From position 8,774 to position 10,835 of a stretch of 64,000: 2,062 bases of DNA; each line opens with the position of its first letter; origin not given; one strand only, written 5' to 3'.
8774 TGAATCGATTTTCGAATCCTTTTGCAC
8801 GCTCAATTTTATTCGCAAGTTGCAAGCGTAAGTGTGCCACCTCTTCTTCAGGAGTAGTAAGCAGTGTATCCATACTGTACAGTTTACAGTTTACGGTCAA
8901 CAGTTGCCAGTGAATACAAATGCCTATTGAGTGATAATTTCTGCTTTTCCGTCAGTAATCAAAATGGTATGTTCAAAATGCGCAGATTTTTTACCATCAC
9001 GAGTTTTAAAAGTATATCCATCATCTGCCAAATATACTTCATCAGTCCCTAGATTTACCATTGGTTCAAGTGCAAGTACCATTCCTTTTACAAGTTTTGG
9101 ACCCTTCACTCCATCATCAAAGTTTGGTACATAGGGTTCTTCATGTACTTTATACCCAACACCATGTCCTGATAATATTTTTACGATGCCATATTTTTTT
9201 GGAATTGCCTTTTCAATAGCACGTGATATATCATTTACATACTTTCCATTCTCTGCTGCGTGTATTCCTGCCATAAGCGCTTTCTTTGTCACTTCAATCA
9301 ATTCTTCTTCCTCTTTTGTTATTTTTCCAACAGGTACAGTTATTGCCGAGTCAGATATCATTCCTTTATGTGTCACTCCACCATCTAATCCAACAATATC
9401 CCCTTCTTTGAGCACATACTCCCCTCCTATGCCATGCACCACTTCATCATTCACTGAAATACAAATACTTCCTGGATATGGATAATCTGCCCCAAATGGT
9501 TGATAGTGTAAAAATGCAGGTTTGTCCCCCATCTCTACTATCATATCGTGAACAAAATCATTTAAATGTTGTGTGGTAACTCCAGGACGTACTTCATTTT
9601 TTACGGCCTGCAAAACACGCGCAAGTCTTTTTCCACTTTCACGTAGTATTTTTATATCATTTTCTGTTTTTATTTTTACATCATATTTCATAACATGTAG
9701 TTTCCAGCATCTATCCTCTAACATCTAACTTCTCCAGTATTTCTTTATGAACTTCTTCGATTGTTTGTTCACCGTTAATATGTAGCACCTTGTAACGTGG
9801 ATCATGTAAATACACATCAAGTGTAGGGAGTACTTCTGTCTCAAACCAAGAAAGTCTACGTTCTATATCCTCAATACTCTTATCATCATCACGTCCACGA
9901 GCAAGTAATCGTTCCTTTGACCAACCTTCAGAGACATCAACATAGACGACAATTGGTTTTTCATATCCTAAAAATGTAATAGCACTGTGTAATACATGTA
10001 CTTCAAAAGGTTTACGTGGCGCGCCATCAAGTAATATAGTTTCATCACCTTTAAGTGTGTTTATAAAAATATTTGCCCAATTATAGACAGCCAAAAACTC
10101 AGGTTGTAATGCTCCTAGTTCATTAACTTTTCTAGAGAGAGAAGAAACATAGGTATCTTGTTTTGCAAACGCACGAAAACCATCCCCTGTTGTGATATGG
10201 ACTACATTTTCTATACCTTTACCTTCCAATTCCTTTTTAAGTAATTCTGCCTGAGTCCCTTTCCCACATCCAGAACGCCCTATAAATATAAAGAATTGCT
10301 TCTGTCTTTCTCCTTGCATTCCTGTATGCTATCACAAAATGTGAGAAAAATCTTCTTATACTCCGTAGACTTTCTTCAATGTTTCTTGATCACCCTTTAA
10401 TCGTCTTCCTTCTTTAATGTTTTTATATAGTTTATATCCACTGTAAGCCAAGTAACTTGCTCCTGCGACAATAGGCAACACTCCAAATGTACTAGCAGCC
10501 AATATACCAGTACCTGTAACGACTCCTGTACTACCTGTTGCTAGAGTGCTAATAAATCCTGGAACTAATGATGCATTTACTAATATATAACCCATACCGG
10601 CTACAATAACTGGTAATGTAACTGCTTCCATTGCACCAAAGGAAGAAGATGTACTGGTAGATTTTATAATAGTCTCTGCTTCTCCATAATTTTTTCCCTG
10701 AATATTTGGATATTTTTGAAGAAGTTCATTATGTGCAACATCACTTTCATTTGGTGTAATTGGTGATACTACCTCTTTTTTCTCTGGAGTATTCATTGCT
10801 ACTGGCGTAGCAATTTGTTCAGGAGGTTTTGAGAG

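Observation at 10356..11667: Tandem paralogous glycine-zipper membrane proteins inserted between secY and adk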

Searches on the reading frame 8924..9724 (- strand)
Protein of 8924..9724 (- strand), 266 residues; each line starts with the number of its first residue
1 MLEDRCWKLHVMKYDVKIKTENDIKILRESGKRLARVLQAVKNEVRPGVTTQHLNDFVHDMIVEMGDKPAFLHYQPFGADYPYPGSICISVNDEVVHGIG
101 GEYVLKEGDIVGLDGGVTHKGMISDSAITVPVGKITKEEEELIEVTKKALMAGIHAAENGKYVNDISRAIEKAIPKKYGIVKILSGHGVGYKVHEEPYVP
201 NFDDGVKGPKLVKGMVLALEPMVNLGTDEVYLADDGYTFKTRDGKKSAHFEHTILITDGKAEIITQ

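Call 47: search_protein_families(library=pfam, proteins=[window:8924-9724:-], max_evalue=0.001)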
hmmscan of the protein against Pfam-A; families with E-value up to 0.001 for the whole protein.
window:8924-9724:- (266 aa): 1 family
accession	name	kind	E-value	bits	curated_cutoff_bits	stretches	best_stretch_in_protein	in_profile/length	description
PF00557.29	Peptidase_M24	-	4.9e-44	151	23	1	26-258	2-208/208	Metallopeptidase family M24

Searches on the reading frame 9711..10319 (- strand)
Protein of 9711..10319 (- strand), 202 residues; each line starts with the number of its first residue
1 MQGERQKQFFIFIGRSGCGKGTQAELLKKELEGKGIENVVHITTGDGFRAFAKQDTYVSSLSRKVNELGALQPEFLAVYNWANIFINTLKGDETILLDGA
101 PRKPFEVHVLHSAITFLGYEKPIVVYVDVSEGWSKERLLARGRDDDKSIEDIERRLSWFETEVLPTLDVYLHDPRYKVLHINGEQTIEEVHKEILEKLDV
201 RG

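Call 47: search_protein_families(library=pfam, proteins=[window:9711-10319:-], max_evalue=0.001)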
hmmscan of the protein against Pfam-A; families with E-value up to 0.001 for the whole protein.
window:9711-10319:- (202 aa): 5 families
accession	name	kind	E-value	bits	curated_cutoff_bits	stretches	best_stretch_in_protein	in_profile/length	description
PF00406.28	ADK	-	3.7e-15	56.8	26.8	1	13-171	2-147/151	Adenylate kinase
PF13207.12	AAA_17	-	1.1e-11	45.6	27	1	14-152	2-135/136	AAA domain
PF13238.12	AAA_18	-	0.00016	22.6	29.4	1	13-154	4-124/128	AAA domain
PF02223.23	Thymidylate_kin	-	0.00034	20.8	27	0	16-52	5-39/185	Thymidylate kinase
PF06414.18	Zeta_toxin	-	0.00035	20.5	22.3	1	5-145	14-147/199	Zeta toxin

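Call 54: find_encoding_contigs(protein=window:9714-10319:-, flank=3500, max_places=8)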
Protein window:9714-10319:- (202 aa): 4 contigs read that carry it; 2 places shown.
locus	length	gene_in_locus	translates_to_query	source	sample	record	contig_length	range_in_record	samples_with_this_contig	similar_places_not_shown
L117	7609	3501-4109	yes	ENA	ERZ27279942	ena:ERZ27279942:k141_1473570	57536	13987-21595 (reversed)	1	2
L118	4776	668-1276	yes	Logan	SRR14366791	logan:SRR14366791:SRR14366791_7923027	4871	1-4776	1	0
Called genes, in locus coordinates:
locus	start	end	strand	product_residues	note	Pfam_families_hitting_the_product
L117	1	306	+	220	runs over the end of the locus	PF00333:Ribosomal_S5, PF03719:Ribosomal_S5_C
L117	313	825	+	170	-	PF00828:Ribosomal_L27A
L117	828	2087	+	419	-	PF00344:SecY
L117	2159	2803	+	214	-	-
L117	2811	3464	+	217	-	-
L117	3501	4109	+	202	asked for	PF00406:ADK, PF13207:AAA_17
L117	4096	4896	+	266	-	PF00557:Peptidase_M24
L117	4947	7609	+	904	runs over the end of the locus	PF26449:DUF8128, PF10412:TrwB_AAD_bind (faint)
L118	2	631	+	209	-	?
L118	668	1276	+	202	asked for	PF00406:ADK, PF13207:AAA_17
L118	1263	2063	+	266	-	PF00557:Peptidase_M24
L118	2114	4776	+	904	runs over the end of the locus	PF26449:DUF8128, PF10412:TrwB_AAD_bind (faint)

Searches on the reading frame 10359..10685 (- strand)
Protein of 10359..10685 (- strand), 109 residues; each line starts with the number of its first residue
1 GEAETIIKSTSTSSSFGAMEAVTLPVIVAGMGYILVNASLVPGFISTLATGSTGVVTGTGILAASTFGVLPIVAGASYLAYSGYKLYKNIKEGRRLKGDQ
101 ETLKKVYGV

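Call 84: search_protein_families(library=pfam, proteins=[window:10359-10685:-], max_evalue=10)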
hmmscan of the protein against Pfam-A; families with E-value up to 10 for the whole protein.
seq(109 aa): 1 family
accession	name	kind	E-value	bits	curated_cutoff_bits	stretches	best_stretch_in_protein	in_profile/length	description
PF20990.2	DUF2207_C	-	0.049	13.8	33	1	13-105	132-208/247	Predicted membrane protein (DUF2207) C-terminal domain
